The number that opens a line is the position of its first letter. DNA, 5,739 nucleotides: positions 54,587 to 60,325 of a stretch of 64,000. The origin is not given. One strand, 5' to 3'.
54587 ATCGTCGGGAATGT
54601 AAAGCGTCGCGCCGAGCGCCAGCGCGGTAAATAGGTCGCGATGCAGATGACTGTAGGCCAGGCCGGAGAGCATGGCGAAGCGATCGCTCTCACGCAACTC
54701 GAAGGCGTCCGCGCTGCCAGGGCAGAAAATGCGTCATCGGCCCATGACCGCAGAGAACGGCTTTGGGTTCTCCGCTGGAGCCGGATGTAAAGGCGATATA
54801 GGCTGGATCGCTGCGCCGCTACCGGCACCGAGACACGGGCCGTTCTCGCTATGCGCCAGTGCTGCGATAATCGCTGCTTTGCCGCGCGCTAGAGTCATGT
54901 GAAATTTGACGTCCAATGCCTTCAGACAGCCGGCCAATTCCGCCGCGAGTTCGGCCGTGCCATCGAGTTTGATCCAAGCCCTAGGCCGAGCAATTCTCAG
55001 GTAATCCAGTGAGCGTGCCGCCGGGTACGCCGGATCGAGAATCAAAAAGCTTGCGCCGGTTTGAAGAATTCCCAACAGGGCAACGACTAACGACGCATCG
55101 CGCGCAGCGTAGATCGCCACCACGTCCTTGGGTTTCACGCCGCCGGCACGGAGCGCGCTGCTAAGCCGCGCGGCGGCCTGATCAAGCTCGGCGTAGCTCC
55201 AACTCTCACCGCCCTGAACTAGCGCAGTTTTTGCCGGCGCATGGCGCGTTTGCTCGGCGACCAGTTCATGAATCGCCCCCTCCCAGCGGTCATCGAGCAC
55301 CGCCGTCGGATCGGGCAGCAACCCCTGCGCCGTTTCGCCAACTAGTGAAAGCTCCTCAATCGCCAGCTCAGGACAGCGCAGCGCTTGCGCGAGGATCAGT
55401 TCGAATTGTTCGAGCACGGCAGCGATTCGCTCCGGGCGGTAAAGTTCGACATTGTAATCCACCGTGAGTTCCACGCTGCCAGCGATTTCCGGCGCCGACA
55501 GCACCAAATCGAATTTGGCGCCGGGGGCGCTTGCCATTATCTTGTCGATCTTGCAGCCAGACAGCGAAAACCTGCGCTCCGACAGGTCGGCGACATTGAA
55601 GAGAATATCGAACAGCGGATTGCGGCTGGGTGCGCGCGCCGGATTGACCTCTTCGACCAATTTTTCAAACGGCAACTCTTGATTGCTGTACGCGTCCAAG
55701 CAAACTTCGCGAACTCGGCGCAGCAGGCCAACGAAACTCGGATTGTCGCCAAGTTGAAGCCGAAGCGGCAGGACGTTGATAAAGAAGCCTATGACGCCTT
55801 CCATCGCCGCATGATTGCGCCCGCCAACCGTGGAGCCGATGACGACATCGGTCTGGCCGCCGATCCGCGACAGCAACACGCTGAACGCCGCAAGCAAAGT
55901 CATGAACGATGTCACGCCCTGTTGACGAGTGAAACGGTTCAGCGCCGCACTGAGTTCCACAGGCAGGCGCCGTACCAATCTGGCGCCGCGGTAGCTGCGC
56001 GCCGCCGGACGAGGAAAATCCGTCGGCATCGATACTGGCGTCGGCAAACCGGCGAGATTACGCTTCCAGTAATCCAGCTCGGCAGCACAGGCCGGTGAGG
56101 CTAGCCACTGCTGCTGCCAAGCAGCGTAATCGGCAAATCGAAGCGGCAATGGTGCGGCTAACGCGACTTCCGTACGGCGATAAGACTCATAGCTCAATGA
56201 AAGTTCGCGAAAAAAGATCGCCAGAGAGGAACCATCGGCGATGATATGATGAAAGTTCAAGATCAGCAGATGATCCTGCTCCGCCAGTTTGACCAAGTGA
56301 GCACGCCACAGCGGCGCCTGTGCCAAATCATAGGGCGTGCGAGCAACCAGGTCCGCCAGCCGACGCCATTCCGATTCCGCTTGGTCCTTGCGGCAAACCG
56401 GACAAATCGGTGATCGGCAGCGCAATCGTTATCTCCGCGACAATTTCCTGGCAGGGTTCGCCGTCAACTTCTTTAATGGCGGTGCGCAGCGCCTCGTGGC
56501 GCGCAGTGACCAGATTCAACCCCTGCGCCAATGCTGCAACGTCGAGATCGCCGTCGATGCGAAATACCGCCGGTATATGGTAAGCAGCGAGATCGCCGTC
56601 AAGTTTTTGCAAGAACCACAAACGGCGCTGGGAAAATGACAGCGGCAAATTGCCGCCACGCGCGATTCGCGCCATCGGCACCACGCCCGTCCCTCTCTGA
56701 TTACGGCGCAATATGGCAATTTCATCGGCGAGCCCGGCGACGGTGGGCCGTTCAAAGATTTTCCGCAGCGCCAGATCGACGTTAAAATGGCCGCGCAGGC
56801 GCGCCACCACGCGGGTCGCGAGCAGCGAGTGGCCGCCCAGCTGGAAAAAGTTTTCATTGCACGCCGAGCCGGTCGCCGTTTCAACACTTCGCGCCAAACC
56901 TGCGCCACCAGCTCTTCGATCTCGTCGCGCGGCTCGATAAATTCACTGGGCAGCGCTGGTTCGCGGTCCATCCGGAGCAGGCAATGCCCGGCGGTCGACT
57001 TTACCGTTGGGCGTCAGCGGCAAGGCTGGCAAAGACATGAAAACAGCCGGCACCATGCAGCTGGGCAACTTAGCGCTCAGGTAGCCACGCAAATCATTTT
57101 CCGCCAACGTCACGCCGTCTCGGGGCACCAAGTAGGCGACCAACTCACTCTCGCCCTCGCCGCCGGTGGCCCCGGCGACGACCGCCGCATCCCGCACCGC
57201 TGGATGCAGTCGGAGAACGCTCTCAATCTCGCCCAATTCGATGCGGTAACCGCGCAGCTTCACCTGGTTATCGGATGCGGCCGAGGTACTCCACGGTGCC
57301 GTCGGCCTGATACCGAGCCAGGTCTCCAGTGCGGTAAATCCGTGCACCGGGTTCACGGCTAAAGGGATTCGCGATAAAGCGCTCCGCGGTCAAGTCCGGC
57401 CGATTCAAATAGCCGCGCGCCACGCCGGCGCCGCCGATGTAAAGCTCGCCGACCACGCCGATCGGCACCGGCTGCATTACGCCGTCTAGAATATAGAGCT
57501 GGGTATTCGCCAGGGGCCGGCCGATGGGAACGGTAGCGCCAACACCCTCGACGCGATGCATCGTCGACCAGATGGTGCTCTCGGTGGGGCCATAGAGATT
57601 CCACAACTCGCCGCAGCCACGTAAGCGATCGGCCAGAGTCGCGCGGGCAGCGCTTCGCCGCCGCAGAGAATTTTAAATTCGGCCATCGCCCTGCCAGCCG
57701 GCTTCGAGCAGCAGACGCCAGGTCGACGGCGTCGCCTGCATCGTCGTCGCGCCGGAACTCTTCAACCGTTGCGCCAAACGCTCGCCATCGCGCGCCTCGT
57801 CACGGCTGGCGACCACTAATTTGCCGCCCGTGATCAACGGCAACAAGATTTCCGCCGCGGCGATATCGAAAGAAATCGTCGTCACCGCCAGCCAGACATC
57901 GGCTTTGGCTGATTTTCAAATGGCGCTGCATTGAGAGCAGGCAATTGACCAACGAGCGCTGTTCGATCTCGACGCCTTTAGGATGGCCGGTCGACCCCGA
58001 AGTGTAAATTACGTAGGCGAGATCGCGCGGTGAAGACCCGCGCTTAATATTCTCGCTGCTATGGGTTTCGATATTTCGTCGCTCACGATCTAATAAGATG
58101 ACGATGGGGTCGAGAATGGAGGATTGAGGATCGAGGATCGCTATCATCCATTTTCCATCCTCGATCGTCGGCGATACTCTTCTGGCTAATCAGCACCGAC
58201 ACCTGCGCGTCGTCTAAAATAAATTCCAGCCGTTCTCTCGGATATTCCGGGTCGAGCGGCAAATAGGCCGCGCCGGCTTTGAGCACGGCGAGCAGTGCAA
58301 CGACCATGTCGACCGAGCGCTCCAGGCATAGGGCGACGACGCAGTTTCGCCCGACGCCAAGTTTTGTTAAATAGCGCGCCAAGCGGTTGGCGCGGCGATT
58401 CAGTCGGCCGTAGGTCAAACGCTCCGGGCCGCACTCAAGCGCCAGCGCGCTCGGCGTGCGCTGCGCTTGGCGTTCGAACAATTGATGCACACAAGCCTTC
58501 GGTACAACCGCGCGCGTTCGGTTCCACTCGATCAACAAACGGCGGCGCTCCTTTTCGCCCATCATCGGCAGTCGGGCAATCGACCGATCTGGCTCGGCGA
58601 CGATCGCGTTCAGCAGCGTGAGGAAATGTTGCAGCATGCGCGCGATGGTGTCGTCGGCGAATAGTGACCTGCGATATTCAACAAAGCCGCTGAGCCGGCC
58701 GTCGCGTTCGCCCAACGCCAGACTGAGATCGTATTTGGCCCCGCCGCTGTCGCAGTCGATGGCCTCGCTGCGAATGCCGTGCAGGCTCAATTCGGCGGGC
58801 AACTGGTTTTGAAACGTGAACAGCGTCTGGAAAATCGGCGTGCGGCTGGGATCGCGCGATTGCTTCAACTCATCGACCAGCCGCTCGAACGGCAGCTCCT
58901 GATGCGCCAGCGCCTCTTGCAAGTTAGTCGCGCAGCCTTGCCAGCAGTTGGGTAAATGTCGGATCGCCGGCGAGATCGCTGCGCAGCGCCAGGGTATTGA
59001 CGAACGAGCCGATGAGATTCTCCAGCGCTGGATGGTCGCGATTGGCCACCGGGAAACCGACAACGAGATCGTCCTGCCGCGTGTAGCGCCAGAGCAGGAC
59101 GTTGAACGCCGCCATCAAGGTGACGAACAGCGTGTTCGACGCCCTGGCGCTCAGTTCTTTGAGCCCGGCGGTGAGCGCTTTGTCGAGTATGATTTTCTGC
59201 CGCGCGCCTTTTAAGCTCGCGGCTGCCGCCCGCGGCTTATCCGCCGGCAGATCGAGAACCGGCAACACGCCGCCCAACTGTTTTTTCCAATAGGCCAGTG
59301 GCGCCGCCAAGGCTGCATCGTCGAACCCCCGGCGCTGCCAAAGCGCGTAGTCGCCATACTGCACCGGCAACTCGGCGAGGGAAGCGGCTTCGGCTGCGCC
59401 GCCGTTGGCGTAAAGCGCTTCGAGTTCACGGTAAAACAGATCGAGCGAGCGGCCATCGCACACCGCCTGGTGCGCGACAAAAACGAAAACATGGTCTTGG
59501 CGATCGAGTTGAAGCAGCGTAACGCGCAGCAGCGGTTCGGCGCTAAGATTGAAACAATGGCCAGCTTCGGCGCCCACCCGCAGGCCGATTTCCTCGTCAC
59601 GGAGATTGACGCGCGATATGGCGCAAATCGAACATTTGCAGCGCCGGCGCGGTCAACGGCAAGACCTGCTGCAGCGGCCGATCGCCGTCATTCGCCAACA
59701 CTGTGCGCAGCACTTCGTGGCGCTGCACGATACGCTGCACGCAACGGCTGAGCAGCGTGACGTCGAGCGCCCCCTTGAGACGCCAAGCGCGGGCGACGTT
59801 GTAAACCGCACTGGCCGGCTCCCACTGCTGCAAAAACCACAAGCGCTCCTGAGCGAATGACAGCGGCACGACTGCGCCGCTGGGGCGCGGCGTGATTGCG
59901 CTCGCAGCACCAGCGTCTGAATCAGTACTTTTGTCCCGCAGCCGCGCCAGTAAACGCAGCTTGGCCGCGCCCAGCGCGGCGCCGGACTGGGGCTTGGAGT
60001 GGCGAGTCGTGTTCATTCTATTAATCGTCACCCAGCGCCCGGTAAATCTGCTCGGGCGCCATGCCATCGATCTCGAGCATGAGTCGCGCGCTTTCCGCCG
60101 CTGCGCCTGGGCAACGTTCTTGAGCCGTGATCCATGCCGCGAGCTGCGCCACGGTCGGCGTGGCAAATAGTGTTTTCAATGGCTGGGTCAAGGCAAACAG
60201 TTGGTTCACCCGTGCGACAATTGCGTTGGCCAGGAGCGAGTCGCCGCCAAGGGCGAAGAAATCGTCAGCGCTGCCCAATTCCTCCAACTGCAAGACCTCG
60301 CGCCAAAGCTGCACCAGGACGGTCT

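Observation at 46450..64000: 17.5-kb single-strand array: STAND/TPR regulator, four-module NRPS ending in a terminal C domain (no TE), secreted hydrolase, Lys/Ala-rich protein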

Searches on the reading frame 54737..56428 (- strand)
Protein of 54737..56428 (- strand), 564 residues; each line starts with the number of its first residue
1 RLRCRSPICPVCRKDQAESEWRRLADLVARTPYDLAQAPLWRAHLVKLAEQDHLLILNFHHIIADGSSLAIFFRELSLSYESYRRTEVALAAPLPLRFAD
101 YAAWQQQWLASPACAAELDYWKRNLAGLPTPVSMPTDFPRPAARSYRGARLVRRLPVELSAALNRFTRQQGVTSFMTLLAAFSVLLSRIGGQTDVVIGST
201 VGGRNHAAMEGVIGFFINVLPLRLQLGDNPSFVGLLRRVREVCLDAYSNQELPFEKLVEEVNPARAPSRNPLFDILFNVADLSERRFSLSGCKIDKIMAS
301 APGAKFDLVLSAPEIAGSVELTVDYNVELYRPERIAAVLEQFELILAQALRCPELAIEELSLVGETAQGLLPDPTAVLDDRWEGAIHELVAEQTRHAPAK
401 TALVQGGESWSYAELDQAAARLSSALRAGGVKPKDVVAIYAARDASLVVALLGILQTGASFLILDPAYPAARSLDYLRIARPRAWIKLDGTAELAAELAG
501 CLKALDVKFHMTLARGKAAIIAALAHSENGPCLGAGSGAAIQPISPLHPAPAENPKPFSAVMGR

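Call 6: search_protein_families(library=pfam, proteins=[window:54737-56428:-], max_evalue=0.01)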
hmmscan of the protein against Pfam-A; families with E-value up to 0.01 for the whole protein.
window:54737-56428:- (564 aa): 2 families
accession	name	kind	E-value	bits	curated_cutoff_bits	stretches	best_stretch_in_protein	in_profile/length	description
PF00668.25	Condensation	-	8.4e-81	272.4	30.6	1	19-368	93-452/456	Condensation domain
PF00501.34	AMP-binding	-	6.4e-21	75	29.9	1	391-509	2-123/384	AMP-binding enzyme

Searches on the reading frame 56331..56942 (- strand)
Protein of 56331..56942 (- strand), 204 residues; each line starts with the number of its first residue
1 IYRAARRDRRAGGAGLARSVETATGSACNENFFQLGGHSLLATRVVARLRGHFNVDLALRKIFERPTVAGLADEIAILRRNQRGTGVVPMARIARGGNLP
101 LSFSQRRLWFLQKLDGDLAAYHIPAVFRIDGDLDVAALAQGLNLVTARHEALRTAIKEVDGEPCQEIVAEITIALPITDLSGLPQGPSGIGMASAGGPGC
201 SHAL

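Call 6: search_protein_families(library=pfam, proteins=[window:56331-56942:-], max_evalue=0.01)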
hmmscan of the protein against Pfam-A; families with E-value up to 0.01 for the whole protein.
window:56331-56942:- (204 aa): 2 families
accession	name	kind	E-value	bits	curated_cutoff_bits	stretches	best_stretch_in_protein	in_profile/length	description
PF00668.25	Condensation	-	5.2e-17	62.1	30.6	1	98-181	4-88/456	Condensation domain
PF00550.31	PP-binding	-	3e-13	50.3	20.8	1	27-74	19-66/67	Phosphopantetheine attachment site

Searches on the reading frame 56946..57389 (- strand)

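Call 6: search_protein_families(library=pfam, proteins=[window:56946-57389:-], max_evalue=0.01)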
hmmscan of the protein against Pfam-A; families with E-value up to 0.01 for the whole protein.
window:56946-57389:- (148 aa): 1 family
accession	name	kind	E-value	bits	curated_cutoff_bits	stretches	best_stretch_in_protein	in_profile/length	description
PF13193.12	AMP-binding_C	-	1.3e-14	55.3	24.5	1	54-130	1-76/76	AMP-binding enzyme C-terminal domain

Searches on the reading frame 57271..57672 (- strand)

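Call 5: search_protein_families(library=pfam, proteins=[window:57271-57672:-], max_evalue=0.01)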
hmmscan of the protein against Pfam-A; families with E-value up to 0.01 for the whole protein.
window:57271-57672:- (134 aa): 1 family
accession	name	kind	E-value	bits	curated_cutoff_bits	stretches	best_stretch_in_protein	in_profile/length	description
PF00501.34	AMP-binding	-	1.2e-18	67.6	29.9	1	10-89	299-384/384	AMP-binding enzyme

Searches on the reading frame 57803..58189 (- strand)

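Call 5: search_protein_families(library=pfam, proteins=[window:57803-58189:-], max_evalue=0.01)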
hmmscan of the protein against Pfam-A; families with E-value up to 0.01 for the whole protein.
window:57803-58189:- (129 aa): 1 family
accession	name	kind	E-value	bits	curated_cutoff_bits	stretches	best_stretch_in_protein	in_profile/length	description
PF00501.34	AMP-binding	-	1.6e-13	50.7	29.9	1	47-92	154-201/384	AMP-binding enzyme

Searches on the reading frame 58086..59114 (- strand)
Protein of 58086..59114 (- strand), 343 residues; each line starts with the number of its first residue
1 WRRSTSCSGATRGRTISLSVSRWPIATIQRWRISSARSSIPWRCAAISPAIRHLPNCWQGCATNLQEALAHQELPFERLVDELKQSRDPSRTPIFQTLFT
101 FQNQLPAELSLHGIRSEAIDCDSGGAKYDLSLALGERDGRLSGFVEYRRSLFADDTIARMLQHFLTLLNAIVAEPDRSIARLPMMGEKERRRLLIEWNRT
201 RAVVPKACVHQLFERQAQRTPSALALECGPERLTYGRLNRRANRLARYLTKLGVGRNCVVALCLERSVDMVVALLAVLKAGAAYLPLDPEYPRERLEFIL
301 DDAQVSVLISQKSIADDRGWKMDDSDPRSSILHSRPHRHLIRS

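Call 5: search_protein_families(library=pfam, proteins=[window:58086-59114:-], max_evalue=0.01)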
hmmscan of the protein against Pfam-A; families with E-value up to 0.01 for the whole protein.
window:58086-59114:- (343 aa): 2 families
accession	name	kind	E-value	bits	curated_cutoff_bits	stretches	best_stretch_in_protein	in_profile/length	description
PF00501.34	AMP-binding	-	8.8e-32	110.8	29.9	1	213-312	1-102/384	AMP-binding enzyme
PF00668.25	Condensation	-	1.6e-22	80.2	30.6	1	63-194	318-456/456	Condensation domain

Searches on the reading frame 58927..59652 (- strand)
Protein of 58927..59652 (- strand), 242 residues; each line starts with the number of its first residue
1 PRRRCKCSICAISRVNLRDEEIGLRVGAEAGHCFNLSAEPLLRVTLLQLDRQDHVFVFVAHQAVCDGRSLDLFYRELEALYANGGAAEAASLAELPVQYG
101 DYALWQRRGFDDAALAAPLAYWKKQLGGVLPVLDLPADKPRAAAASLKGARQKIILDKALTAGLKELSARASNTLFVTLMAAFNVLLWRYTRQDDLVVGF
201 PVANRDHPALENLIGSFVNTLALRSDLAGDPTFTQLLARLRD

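Call 5: search_protein_families(library=pfam, proteins=[window:58927-59652:-], max_evalue=0.01)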
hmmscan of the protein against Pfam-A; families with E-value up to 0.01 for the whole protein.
window:58927-59652:- (242 aa): 1 family
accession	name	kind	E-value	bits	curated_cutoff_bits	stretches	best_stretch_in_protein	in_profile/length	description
PF00668.25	Condensation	-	1.8e-49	169.1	30.6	1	3-241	78-317/456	Condensation domain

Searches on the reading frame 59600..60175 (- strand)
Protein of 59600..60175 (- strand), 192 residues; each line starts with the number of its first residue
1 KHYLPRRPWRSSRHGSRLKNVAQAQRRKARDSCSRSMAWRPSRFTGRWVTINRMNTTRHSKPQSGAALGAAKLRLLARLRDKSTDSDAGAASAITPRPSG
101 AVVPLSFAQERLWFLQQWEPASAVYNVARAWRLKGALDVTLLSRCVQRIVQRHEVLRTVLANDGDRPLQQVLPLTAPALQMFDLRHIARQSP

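Call 5: search_protein_families(library=pfam, proteins=[window:59600-60175:-], max_evalue=0.01)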
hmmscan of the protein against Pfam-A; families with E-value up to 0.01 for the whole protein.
window:59600-60175:- (192 aa): 1 family
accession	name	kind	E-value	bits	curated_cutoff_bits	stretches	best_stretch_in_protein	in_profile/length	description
PF00668.25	Condensation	-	2.6e-18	66.4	30.6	1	102-191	4-94/456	Condensation domain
